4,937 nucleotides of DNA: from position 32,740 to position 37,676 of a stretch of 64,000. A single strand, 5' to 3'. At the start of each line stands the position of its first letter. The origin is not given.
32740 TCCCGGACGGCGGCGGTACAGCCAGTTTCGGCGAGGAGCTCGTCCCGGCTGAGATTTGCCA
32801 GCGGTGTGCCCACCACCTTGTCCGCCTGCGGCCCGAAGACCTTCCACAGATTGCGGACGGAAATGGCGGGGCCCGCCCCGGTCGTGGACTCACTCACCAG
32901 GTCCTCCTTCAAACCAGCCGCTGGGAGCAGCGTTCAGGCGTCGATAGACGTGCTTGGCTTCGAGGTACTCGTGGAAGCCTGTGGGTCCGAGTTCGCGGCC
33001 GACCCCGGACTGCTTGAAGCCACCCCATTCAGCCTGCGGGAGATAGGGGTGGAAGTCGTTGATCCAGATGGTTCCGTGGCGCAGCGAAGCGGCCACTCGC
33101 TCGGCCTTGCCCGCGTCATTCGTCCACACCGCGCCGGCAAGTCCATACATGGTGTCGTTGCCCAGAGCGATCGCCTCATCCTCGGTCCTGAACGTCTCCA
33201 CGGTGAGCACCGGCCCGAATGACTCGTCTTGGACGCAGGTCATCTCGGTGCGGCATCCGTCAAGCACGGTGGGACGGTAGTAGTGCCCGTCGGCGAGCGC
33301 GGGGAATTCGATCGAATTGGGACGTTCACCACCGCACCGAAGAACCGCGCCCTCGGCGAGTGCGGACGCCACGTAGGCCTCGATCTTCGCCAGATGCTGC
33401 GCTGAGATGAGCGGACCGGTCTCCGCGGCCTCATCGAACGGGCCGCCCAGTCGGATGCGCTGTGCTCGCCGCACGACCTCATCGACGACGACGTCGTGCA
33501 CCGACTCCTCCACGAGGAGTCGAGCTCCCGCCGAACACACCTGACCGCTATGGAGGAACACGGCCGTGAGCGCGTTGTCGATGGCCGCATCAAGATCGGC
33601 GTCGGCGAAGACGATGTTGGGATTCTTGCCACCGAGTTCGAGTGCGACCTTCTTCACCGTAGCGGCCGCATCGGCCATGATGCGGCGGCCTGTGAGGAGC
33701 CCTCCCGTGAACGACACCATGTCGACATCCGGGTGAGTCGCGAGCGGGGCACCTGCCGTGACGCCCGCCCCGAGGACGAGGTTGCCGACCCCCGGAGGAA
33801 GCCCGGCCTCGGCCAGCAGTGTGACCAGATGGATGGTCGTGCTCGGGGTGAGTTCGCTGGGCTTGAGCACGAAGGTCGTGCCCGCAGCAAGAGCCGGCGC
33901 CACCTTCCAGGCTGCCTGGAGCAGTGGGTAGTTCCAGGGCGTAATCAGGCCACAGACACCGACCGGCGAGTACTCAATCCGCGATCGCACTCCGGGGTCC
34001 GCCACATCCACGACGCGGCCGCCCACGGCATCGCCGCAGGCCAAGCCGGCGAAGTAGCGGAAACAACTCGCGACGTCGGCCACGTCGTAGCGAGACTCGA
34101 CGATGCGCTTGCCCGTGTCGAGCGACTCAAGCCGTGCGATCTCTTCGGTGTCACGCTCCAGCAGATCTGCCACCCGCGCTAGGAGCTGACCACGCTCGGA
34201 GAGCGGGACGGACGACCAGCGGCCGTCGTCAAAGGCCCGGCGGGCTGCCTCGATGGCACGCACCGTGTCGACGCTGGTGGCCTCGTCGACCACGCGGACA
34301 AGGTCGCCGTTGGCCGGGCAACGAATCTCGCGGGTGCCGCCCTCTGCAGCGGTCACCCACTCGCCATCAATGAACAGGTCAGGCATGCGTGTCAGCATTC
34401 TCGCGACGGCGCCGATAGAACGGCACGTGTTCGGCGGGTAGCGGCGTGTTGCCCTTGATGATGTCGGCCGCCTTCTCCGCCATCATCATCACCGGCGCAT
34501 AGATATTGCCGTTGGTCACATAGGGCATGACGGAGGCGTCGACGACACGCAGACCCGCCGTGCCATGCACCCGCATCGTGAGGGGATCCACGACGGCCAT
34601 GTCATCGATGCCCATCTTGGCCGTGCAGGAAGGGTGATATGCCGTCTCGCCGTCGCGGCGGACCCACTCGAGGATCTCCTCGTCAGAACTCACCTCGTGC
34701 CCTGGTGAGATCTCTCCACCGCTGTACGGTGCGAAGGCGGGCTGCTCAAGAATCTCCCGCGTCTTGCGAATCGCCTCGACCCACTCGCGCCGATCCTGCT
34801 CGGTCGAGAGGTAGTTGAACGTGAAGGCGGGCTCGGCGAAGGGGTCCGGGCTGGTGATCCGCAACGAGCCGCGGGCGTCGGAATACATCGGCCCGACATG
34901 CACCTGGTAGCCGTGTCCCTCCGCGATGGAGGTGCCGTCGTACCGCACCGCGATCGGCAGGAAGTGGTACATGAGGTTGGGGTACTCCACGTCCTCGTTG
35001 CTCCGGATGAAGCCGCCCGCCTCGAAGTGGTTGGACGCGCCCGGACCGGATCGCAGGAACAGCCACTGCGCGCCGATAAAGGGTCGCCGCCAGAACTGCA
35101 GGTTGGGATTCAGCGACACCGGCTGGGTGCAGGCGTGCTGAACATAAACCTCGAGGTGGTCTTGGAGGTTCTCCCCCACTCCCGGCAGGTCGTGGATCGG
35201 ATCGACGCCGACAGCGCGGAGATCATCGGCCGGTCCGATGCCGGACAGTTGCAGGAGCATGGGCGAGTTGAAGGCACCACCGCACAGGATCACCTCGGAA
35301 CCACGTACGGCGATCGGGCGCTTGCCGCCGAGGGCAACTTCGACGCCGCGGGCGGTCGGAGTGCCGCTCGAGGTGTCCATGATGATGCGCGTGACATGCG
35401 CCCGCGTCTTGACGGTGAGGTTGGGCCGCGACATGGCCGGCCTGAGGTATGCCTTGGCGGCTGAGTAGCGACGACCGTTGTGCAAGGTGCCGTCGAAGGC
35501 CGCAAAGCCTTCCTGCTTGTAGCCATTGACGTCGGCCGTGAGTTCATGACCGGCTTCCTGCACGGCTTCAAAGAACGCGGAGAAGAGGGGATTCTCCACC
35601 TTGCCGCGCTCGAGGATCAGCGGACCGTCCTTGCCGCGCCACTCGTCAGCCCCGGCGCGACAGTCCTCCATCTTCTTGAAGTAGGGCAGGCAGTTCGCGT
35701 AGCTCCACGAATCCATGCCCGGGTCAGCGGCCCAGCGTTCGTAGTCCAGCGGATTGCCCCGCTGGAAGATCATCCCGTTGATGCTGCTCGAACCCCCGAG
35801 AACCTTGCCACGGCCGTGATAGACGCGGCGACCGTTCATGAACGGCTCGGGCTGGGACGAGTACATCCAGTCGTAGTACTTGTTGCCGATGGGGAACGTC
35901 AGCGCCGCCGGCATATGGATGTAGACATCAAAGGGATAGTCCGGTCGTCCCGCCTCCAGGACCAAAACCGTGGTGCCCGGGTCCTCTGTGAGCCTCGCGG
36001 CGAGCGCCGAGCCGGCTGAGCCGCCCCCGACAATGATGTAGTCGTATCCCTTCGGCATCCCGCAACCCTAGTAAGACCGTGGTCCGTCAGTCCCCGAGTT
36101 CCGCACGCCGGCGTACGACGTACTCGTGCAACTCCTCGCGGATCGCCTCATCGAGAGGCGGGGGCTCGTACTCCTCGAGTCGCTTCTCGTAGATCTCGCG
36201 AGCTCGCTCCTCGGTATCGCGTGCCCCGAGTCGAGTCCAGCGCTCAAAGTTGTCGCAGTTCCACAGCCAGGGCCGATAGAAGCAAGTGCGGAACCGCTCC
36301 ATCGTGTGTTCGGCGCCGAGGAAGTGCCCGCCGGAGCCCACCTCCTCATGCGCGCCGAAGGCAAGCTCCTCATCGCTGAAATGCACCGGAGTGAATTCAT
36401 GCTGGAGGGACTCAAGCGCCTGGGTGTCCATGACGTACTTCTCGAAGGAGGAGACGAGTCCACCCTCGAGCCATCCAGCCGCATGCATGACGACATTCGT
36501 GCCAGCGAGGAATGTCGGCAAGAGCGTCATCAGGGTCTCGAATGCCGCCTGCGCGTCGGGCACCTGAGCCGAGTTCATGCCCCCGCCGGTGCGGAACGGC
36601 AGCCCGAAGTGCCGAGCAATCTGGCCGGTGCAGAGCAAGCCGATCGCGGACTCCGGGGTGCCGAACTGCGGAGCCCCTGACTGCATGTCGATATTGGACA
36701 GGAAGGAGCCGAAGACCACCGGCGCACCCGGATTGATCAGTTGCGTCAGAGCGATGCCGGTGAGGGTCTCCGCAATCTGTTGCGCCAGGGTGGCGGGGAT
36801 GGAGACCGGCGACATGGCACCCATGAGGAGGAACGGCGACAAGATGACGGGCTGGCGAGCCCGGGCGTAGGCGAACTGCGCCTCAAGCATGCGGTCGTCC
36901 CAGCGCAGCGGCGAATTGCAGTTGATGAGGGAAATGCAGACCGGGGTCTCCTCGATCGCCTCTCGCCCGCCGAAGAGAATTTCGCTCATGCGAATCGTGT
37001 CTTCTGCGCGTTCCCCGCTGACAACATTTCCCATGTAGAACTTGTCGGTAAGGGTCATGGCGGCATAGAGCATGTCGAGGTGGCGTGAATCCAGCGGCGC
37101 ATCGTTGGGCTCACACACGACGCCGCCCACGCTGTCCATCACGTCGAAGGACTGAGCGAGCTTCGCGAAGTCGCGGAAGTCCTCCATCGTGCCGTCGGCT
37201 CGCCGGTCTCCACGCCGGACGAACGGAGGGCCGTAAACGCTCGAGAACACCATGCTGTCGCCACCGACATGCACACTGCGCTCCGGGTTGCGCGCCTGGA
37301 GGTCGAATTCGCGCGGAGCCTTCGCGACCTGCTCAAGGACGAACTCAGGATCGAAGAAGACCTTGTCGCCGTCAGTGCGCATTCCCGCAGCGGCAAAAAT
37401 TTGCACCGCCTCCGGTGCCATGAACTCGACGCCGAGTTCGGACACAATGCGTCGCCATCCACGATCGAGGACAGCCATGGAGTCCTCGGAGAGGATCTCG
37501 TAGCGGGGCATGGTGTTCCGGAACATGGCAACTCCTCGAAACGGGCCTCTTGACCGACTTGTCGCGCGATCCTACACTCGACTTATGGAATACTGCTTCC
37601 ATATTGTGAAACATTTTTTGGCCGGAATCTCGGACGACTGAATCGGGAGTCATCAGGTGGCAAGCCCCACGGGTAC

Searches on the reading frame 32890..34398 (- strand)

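Call 7: search_protein_families(library=pfam, proteins=[window:32890-34398:-], max_evalue=0.01)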
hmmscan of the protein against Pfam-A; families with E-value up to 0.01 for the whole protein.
window:32890-34398:- (502 aa): 2 families
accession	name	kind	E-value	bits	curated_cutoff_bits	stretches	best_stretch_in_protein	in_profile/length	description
PF00171.27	Aldedh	-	1.3e-162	542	23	1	14-484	1-461/461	Aldehyde dehydrogenase family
PF07368.16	DUF1487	-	0.0031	17.5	23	0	262-314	9-59/215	Protein of unknown function (DUF1487)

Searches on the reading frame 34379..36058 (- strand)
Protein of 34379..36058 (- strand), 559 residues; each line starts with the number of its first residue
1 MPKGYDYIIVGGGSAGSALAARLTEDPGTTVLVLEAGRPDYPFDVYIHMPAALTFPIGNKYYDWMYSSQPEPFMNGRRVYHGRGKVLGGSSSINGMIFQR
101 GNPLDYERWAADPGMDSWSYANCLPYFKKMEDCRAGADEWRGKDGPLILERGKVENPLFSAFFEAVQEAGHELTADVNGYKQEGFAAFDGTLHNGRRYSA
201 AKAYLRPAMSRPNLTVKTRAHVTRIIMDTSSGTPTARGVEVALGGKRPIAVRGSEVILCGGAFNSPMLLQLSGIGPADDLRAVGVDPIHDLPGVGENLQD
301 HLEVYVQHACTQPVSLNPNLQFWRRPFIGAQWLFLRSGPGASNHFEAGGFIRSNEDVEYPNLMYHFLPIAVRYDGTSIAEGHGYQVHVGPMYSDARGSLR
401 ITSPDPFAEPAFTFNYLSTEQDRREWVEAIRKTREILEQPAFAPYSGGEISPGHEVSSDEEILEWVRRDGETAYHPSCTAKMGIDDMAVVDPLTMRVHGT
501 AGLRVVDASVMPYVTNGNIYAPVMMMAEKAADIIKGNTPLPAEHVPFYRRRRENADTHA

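Call 7: search_protein_families(library=pfam, proteins=[window:34379-36058:-], max_evalue=0.01)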
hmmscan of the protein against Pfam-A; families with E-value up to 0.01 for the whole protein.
window:34379-36058:- (559 aa): 8 families
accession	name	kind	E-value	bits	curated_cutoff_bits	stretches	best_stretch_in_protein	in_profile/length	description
PF00732.25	GMC_oxred_N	-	1e-52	179.5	23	1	5-302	1-217/218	GMC oxidoreductase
PF05199.19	GMC_oxred_C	-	1.6e-34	119.8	24.6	1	394-527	2-139/139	GMC oxidoreductase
PF01266.30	DAO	-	4.5e-06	26.9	27.9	1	6-39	1-34/353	FAD dependent oxidoreductase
PF13450.12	NAD_binding_8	-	0.00047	20.8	21.9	1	9-37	1-28/68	NAD(P)-binding Rossmann-like domain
PF05834.18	Lycopene_cycl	-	0.0023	17.5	23.4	1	6-37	1-33/380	Lycopene cyclase protein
PF13738.12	Pyr_redox_3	-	0.0035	17.1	30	0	8-38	1-31/305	Pyridine nucleotide-disulphide oxidoreductase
PF00890.30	FAD_binding_2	-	0.0041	16.8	20.4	0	6-38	1-32/414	FAD binding domain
PF07992.20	Pyr_redox_2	-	0.0091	15.9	26.1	0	5-35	1-32/291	Pyridine nucleotide-disulphide oxidoreductase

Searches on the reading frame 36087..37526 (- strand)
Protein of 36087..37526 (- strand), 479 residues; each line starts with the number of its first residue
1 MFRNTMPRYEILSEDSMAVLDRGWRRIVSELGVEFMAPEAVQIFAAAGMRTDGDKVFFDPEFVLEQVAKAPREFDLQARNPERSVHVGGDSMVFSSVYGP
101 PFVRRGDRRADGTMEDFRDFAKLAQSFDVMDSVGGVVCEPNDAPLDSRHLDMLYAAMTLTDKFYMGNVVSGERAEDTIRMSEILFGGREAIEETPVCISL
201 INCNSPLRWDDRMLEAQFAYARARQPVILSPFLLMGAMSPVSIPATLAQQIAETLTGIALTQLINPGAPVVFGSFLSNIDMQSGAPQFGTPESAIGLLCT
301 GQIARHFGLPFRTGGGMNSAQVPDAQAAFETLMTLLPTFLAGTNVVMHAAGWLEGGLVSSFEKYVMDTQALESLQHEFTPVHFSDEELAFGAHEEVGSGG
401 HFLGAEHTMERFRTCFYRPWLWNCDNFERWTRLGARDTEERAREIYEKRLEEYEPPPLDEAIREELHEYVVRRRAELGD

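Call 6: search_protein_families(library=pfam, proteins=[window:36087-37526:-], max_evalue=0.01)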
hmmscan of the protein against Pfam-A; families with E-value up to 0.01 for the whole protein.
window:36087-37526:- (479 aa): 1 family
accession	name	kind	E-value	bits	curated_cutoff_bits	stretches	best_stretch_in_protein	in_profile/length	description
PF06253.16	MTTB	-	5.6e-192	638.6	25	1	3-478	25-500/500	Trimethylamine methyltransferase (MTTB)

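Call 30: search_protein_families(library=ncbifam, proteins=[window:36087-37526:-], max_evalue=0.001)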
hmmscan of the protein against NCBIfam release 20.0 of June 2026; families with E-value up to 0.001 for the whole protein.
window:36087-37526:- (479 aa): 1 family
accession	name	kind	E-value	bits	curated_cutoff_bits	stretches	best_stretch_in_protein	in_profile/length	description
TIGR02369.2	trimeth_pyl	equivalog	4.1e-84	282.8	525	1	10-470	4-465/469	[trimethylamine--corrinoid protein] Co-methyltransferase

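Call 88: search_solved_structures(query=window:36087-37526:-, max_evalue=1e-10, show_alignments=1)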
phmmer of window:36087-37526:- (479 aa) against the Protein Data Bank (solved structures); distinct sequences matched with E-value up to 1e-10: 5.
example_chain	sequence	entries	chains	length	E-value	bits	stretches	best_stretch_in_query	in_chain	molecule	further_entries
4yyc_A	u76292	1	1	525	5.4e-136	457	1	6-477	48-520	Putative trimethylamine methyltransferase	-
2qne_A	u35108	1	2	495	9.9e-120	403.3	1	2-479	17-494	Putative methyltransferase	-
9yce_A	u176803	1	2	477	4.5e-119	401.2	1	6-479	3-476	Glycine betaine methyltransferase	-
7xcl_A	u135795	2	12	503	5.4e-40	140.4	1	12-469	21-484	Trimethylamine methyltransferase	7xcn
7xcm_A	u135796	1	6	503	6e-40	140.3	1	12-469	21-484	Trimethylamine methyltransferase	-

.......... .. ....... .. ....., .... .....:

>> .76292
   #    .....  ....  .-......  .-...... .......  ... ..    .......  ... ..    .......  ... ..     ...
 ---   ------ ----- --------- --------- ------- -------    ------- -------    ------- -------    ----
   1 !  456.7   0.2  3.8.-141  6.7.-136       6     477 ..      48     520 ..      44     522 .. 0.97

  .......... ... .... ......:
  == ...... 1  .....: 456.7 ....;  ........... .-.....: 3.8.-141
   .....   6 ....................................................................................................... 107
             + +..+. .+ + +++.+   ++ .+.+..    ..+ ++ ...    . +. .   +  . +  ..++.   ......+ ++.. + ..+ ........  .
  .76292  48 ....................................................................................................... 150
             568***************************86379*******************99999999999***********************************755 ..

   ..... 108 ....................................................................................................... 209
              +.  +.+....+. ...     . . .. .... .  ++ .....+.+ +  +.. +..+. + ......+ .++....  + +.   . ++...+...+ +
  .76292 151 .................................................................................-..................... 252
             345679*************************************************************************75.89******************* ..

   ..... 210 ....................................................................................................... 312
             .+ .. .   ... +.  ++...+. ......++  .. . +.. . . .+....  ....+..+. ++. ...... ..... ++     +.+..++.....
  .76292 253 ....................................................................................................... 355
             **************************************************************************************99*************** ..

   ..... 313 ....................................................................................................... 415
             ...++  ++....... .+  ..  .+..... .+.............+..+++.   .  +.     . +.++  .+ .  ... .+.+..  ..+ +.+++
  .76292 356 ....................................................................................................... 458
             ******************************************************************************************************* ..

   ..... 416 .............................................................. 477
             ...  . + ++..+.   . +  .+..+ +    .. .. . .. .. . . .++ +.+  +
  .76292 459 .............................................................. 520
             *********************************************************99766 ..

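Call 91: search_solved_structures(query=window:36087-37526:-, max_evalue=1e-100, show_alignments=3)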
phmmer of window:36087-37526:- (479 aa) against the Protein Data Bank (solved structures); distinct sequences matched with E-value up to 1e-100: 3.
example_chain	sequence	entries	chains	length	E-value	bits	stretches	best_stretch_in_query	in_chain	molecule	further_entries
4yyc_A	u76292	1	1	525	5.4e-136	457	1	6-477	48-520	Putative trimethylamine methyltransferase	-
2qne_A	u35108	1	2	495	9.9e-120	403.3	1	2-479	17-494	Putative methyltransferase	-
9yce_A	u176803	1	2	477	4.5e-119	401.2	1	6-479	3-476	Glycine betaine methyltransferase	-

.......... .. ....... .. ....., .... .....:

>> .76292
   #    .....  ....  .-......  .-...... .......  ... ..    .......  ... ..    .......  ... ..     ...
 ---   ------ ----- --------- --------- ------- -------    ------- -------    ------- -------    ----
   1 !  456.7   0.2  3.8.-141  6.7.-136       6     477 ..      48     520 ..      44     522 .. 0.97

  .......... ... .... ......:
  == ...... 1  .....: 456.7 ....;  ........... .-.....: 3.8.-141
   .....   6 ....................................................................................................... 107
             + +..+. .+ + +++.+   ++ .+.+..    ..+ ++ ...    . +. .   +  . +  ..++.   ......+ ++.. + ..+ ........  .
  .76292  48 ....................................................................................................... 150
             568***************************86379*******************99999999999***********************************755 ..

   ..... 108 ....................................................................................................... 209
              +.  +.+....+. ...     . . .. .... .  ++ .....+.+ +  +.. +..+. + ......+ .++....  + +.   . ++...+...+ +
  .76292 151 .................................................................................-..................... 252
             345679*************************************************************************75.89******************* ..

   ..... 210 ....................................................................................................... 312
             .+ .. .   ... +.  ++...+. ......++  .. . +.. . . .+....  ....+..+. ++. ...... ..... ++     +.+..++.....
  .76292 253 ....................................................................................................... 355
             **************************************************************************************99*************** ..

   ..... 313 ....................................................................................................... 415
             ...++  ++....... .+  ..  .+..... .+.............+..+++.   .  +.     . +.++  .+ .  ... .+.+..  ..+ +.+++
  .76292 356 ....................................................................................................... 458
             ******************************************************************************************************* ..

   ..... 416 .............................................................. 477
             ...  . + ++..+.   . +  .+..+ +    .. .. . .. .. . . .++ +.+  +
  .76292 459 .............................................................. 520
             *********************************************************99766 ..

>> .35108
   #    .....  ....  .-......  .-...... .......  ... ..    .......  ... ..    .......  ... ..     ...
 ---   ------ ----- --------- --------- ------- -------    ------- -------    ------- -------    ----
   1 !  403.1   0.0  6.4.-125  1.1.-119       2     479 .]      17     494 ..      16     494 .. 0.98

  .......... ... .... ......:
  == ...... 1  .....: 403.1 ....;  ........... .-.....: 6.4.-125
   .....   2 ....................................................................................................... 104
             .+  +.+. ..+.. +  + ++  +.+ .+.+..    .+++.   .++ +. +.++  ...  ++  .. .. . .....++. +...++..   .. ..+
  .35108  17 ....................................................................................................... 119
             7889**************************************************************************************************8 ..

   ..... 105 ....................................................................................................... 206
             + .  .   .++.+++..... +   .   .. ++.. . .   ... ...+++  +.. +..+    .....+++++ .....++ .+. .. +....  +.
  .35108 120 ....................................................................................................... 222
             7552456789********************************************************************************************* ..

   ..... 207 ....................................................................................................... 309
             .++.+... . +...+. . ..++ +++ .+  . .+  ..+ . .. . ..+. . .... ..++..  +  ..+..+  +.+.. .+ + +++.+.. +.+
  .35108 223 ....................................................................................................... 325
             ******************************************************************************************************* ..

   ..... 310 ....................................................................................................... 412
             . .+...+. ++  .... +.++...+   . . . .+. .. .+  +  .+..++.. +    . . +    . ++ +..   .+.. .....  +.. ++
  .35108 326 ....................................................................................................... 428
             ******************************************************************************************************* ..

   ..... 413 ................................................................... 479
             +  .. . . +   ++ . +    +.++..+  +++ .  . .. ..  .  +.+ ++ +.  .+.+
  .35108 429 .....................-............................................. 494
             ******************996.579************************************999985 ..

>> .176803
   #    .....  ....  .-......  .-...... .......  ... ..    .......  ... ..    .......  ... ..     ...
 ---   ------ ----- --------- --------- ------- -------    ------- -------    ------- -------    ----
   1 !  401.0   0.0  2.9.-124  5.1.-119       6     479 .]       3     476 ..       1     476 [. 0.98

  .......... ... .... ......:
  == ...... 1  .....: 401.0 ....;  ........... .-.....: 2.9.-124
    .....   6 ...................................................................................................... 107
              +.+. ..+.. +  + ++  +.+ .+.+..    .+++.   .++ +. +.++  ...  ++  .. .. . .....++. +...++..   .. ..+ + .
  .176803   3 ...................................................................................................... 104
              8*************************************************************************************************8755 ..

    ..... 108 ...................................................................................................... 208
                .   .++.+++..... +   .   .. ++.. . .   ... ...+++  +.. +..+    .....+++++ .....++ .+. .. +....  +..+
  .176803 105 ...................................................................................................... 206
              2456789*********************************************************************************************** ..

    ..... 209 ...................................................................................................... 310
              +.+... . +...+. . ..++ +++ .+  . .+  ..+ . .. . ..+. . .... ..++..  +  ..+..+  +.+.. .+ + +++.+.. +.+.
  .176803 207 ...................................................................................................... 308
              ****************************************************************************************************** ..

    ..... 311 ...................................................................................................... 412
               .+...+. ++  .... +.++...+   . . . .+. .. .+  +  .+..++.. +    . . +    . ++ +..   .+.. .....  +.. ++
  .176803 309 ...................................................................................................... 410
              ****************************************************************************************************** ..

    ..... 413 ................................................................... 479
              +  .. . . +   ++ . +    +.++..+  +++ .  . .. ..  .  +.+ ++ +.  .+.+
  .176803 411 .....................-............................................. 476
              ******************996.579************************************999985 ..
